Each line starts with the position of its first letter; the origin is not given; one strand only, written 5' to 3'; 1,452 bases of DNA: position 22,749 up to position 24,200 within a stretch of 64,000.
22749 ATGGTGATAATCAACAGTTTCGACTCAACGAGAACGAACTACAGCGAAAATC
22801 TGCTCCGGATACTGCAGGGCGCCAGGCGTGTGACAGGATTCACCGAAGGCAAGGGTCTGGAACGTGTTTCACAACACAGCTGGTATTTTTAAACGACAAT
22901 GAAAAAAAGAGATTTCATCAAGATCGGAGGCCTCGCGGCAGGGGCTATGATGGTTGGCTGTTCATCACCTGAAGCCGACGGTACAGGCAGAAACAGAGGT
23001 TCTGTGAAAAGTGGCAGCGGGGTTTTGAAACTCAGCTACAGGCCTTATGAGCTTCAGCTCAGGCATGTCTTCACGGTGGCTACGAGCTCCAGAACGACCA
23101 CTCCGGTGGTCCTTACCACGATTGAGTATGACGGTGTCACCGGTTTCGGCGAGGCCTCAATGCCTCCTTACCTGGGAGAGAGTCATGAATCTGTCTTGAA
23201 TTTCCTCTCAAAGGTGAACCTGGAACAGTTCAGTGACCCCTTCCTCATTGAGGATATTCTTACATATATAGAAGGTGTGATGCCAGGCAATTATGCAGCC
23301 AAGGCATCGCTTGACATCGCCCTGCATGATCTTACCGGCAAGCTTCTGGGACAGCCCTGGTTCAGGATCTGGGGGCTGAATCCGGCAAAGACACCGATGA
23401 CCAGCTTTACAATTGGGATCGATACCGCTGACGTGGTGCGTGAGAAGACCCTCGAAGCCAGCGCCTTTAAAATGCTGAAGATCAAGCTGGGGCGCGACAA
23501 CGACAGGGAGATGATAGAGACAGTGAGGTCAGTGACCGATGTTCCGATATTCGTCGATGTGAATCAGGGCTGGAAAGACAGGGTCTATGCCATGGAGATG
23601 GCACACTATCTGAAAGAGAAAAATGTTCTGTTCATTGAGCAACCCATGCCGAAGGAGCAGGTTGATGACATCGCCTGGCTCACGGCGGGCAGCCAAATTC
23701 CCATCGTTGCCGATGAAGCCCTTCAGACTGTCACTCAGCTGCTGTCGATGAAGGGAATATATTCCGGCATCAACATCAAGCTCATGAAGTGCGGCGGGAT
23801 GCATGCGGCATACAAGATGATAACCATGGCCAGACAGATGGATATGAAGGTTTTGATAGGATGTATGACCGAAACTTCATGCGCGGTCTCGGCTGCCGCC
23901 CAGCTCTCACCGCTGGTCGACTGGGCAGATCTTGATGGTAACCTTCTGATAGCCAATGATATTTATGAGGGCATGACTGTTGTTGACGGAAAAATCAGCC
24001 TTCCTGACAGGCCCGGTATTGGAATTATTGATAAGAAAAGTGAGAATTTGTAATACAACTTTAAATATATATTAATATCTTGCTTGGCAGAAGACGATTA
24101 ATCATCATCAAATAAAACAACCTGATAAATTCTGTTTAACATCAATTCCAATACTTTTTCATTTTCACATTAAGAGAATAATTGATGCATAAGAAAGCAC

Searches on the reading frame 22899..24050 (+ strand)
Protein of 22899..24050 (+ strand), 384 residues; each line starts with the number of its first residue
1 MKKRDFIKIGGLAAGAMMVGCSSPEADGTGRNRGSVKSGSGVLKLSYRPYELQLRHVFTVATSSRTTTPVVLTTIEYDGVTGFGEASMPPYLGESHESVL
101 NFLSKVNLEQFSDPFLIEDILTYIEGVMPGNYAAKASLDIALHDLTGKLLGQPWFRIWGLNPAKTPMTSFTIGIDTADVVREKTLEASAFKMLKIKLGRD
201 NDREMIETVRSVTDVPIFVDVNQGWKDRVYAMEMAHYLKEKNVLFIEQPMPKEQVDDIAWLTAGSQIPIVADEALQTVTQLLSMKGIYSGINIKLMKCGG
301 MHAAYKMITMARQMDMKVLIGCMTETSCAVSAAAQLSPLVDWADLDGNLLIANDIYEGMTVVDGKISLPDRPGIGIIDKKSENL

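Call 9: search_protein_families(library=pfam, proteins=[window:22899-24050:+], max_evalue=0.00001)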
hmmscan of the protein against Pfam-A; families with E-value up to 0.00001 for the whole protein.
window:22899-24050:+ (384 aa): 2 families
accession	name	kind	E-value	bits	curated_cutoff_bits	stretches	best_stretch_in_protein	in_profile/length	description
PF13378.12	MR_MLE_C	-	2.2e-36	126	29.4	1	184-376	9-213/219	Enolase C-terminal domain-like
PF02746.21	MR_MLE_N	-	1.5e-10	41.7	22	1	57-154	15-112/117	Mandelate racemase / muconate lactonizing enzyme, N-terminal domain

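Call 67: search_protein_families(library=ncbifam, proteins=[window:22899-24050:+], max_evalue=0.001)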
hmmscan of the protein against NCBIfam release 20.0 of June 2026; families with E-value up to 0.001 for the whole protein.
window:22899-24050:+ (384 aa): 16 families
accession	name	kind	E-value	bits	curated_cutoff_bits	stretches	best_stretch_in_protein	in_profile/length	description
NF042940.1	racemase_DgcA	equivalog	6.8e-65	219.4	400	1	49-369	5-317/323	N-acetyl-D-Glu racemase DgcA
NF011708.0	PRK15129.1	equivalog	1.1e-44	152.8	343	1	54-368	13-321/321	L-Ala-D/L-Glu epimerase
TIGR02534.1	mucon_cyclo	subfamily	6.1e-35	121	334.95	1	56-376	17-355/368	muconate/chloromuconate family cycloisomerase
NF041118.1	A_G_epim_Thtga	equivalog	5.4e-31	107.9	500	1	45-364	6-336/341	L-Ala-D/L-Glu epimerase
TIGR01928.1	menC_lowGC_arch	equivalog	9.9e-27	93.8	200.65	1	51-339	4-299/325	o-succinylbenzoate synthase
NF047820.1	TalGalacDh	equivalog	7e-19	68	500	1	133-377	106-355/371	L-talarate/galactarate dehydratase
NF043002.1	HProlDhtase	equivalog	2.6e-15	56.1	500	1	78-377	42-353/366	cis-3-hydroxy-L-proline dehydratase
NF040866.1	AraD_Arch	equivalog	3e-14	52.8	650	1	133-376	102-359/372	arabinonate dehydratase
NF010624.0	PRK14017.1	equivalog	1.6e-12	47.3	311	1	78-337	24-300/382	galactonate dehydratase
NF002782.0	PRK02901.1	equivalog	3.9e-12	45.8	288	1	189-367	102-289/328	o-succinylbenzoate synthase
TIGR01927.1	menC_gam_Gplu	equivalog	1.1e-11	44.6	130.55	1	51-338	4-280/307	o-succinylbenzoate synthase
NF040790.2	glucon_galact_dh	equivalog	3.8e-11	42.5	750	1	200-376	175-359/390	bifunctional D-gluconate/D-galactonate dehydratase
NF003473.0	PRK05105.1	equivalog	2.7e-09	36.5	236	1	178-337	124-287/331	o-succinylbenzoate synthase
NF043051.1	ManoateDhtManD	equivalog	9.2e-09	34.6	550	0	68-180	16-132/403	D-mannonate dehydratase ManD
NF002739.0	PRK02714.1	equivalog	4e-08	33.1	259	1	177-337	121-287/320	o-succinylbenzoate synthase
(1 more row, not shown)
